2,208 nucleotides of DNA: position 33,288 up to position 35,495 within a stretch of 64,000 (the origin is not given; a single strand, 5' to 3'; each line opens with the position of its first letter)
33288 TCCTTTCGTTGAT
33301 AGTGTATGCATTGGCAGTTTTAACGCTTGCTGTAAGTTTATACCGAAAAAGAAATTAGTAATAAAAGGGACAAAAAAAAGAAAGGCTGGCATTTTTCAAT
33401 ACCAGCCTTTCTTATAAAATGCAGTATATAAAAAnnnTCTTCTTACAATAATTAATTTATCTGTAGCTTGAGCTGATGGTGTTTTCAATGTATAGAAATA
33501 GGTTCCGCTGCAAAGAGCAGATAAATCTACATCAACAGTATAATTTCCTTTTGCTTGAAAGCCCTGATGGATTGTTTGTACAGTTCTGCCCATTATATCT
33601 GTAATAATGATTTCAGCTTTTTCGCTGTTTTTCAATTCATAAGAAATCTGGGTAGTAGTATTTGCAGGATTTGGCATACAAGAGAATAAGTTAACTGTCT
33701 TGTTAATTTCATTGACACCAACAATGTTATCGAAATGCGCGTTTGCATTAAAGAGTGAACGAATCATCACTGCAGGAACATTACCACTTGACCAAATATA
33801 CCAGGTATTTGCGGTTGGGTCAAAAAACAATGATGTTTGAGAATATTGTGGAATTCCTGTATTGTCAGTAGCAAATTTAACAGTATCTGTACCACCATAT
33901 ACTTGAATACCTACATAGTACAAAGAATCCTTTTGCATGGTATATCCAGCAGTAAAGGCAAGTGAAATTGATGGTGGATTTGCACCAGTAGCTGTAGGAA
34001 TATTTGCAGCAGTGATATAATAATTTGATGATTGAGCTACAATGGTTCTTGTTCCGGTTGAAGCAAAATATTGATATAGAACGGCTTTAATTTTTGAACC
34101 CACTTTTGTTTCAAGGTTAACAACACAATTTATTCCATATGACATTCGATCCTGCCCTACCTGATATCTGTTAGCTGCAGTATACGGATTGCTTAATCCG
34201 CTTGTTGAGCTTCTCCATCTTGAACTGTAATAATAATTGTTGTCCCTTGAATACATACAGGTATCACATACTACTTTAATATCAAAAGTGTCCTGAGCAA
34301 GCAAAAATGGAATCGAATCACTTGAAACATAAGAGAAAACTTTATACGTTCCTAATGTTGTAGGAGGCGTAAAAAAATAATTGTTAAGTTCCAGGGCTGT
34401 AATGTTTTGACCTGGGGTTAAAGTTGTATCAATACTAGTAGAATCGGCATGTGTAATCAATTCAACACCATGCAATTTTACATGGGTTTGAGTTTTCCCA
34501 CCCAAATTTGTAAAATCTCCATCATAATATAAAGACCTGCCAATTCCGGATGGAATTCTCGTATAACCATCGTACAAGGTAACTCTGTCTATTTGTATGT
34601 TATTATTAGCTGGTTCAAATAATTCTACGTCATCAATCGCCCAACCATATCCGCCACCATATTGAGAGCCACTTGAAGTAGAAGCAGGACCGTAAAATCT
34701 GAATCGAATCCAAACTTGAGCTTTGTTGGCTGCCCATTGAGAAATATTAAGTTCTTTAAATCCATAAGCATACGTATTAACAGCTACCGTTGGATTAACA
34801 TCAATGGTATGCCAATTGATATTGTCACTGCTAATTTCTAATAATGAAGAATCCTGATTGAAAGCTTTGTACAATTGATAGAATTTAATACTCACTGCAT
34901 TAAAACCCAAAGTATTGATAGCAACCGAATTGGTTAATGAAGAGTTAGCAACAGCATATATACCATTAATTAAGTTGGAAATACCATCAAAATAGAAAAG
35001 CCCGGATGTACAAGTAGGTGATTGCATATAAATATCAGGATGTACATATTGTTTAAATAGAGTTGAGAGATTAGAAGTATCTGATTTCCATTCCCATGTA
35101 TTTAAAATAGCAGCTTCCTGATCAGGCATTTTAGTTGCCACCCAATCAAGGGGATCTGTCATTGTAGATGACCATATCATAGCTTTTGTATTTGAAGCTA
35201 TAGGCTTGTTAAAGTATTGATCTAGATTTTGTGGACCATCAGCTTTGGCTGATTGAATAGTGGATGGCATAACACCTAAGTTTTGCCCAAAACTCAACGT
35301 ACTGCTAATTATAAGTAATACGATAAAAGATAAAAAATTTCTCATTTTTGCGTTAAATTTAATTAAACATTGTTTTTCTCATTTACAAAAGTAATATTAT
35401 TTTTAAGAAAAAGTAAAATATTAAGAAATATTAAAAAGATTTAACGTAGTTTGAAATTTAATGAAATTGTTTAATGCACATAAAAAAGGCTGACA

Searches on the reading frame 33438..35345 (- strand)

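Call 37: search_protein_families(library=pfam, proteins=[window:33438-35345:-], max_evalue=0.001)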
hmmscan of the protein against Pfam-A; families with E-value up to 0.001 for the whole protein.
window:33438-35345:- (636 aa): 1 family
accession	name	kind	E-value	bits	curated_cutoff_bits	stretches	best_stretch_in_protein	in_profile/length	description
PF18962.6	Por_Secre_tail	-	6.8e-12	45.9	27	1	558-633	3-75/75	Secretion system C-terminal sorting domain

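Call 60: search_protein_families(library=ncbifam, proteins=[window:33438-35345:-], max_evalue=1)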
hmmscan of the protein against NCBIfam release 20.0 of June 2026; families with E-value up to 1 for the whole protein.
window:33438-35345:- (636 aa): 5 families
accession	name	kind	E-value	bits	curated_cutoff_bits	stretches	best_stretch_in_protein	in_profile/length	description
TIGR04183.1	Por_Secre_tail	domain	9.1e-12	44.8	23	1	558-633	3-71/72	T9SS type A sorting domain-containing protein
NF038113.1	T9SSA_dep_M36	equivalog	5.5e-10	38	885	1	540-633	780-868/869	T9SS-dependent M36 family metallopeptidase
NF052323.1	T9SSA_dep_M6i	equivalog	4.2e-07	28.3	600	1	557-632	961-1036/1043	T9SS-dependent M6-like inactivated metalloprotease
NF005176.1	PRK06655.1-1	equivalog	0.028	14.4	230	1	569-609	90-131/197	flagellar hook assembly protein FlgD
NF009809.0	PRK13293.1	equivalog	0.12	11.7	274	1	542-593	106-160/253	coenzyme F420-0:L-glutamate ligase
